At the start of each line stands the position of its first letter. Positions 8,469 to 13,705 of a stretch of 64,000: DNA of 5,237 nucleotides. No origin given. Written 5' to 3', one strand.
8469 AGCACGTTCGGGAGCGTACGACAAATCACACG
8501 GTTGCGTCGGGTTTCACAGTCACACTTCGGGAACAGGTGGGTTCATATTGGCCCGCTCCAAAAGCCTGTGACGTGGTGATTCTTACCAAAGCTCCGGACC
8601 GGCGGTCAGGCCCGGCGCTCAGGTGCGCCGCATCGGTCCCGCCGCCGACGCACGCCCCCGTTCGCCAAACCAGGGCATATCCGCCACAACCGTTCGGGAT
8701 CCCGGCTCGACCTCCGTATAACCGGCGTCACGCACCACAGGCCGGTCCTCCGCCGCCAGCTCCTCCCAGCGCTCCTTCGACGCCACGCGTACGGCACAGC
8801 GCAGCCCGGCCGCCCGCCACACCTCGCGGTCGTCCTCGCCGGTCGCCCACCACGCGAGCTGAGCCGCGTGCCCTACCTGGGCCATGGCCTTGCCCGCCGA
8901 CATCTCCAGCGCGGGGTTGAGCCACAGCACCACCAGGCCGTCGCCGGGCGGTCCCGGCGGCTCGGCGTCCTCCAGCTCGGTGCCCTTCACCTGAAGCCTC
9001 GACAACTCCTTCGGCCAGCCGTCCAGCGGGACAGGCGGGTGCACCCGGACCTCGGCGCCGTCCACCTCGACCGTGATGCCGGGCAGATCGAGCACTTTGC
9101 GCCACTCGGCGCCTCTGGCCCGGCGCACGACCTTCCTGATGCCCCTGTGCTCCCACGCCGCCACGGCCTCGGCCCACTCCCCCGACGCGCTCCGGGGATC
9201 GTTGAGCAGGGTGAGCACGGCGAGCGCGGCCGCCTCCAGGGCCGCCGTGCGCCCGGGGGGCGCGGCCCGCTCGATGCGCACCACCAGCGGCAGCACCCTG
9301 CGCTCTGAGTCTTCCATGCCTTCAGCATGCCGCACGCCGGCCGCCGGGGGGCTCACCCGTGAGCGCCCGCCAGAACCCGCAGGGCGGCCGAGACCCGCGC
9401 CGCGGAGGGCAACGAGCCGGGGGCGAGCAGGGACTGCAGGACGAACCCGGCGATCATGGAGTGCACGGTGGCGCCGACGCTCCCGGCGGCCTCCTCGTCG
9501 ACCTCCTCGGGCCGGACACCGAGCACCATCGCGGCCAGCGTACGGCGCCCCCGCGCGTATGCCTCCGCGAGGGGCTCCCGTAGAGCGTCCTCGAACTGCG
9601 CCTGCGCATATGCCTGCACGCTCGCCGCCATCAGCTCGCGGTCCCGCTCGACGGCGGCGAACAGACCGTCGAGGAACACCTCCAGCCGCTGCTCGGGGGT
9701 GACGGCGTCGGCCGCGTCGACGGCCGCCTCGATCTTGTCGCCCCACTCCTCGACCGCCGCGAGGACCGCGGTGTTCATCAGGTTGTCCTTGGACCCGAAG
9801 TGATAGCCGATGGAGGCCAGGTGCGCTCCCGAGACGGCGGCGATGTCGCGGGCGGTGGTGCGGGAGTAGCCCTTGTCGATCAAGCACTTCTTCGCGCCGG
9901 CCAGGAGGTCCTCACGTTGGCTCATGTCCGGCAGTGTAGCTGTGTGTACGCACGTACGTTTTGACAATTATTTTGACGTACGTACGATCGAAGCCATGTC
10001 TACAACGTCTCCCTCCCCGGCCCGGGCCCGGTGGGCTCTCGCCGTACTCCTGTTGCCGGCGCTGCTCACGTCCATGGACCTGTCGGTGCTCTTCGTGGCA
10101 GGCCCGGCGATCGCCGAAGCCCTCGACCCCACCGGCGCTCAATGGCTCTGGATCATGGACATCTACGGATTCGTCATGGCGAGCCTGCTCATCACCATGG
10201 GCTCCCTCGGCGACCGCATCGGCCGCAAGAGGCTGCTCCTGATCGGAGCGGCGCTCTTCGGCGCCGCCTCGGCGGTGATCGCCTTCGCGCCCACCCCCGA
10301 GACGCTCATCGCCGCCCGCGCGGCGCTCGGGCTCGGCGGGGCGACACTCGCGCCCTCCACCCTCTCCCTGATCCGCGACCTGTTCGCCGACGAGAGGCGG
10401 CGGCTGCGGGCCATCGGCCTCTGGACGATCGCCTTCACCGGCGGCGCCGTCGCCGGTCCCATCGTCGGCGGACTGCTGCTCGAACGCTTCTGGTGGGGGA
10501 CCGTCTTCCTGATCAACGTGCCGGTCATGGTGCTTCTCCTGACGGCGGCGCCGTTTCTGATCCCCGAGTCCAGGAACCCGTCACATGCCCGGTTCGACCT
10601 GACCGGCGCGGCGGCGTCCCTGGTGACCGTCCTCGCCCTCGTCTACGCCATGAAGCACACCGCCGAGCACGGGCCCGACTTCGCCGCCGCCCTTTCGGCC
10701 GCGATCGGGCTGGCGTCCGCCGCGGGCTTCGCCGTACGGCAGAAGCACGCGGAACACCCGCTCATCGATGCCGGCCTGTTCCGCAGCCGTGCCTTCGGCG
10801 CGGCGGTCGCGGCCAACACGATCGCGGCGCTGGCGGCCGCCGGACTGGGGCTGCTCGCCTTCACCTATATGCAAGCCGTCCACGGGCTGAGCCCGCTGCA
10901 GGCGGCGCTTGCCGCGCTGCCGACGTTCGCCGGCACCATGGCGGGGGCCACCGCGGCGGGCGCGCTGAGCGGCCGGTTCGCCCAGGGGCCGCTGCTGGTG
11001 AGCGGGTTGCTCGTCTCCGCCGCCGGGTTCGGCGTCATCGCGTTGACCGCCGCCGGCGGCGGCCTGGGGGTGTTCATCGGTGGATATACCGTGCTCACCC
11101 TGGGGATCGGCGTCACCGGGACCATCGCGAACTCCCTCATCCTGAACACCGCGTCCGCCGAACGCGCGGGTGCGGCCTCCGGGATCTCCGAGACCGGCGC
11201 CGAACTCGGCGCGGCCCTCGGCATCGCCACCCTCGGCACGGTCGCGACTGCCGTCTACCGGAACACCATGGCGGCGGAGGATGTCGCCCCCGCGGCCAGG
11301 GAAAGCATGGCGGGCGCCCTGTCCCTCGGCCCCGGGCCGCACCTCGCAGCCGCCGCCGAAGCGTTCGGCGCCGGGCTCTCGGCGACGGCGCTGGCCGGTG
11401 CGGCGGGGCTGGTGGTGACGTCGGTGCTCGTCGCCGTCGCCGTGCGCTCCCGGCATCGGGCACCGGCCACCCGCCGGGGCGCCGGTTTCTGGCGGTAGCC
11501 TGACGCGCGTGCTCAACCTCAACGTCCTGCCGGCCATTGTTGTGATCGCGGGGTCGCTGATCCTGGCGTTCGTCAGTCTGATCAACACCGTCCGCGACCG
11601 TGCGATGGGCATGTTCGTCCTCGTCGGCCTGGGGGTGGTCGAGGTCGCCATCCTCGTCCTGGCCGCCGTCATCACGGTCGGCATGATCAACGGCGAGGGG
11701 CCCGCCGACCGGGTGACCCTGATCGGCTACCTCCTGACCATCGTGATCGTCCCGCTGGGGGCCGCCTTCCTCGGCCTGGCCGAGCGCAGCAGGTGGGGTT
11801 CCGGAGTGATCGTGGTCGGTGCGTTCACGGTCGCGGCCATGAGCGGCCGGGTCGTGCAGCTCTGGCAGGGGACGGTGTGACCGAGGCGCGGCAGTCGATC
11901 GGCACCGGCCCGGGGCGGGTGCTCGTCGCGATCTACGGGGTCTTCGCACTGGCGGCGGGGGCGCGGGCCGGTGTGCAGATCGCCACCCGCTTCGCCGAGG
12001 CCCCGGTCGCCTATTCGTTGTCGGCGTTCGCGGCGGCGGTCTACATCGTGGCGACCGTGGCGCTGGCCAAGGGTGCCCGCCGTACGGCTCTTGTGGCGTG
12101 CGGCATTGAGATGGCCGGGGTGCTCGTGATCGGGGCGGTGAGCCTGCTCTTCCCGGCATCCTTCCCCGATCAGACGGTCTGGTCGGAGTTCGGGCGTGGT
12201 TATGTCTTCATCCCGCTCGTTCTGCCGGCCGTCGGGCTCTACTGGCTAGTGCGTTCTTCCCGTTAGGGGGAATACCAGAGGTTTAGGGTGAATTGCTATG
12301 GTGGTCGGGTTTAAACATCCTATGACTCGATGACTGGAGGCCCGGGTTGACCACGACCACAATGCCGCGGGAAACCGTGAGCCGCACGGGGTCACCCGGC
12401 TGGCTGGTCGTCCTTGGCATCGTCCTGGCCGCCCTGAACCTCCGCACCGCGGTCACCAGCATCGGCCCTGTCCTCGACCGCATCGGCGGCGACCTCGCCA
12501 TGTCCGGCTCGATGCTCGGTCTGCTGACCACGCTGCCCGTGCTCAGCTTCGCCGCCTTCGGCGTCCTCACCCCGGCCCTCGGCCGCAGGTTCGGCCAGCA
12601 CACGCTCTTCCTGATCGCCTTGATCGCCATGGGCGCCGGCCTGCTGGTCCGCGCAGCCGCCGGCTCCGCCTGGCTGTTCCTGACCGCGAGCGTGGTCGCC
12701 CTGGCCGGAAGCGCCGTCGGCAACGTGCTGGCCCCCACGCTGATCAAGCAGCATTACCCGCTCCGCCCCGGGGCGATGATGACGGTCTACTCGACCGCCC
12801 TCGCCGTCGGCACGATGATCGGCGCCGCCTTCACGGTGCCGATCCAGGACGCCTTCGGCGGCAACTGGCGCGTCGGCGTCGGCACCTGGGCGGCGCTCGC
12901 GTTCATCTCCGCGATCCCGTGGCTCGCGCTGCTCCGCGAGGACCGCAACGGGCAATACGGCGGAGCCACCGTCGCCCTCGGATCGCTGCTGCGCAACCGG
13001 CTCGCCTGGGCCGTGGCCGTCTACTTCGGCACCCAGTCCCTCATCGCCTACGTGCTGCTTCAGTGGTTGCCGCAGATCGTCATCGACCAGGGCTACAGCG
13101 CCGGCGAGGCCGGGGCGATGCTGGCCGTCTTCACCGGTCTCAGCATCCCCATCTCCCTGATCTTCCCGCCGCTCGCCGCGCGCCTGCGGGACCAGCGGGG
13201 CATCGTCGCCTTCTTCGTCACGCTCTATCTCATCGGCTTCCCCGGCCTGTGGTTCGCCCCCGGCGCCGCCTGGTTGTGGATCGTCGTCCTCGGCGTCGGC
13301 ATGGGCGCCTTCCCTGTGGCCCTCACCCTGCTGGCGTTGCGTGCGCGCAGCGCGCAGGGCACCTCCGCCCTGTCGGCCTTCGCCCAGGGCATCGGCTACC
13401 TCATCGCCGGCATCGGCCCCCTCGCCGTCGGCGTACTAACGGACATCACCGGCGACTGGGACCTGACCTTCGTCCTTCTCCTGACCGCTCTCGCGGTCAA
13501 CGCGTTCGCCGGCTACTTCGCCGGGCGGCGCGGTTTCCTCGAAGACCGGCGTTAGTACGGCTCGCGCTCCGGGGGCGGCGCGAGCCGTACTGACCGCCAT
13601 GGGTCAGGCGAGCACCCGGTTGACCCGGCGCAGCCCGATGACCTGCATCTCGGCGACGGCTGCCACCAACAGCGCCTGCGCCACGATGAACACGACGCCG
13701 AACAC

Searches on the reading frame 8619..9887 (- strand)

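Call 65: search_protein_families(library=pfam, proteins=[window:8619-9887:-], max_evalue=0.001)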
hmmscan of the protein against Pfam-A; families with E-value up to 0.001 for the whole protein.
window:8619-9887:- (422 aa): 1 family
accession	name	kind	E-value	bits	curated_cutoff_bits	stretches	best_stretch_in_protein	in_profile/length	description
PF01981.21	PTH2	-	4.1e-11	43.6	23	1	320-405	4-99/115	Peptidyl-tRNA hydrolase PTH2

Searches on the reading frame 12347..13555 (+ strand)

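Call 65: search_protein_families(library=pfam, proteins=[window:12347-13555:+], max_evalue=0.001)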
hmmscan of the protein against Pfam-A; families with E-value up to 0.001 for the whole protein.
window:12347-13555:+ (402 aa): 2 families
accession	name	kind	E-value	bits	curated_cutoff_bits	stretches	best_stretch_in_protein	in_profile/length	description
PF07690.21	MFS_1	-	2.5e-26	92.9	33.4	1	27-354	3-346/347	Major Facilitator Superfamily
PF13347.12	MFS_2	-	6.2e-07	28.7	27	1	146-328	137-334/427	MFS/sugar transport protein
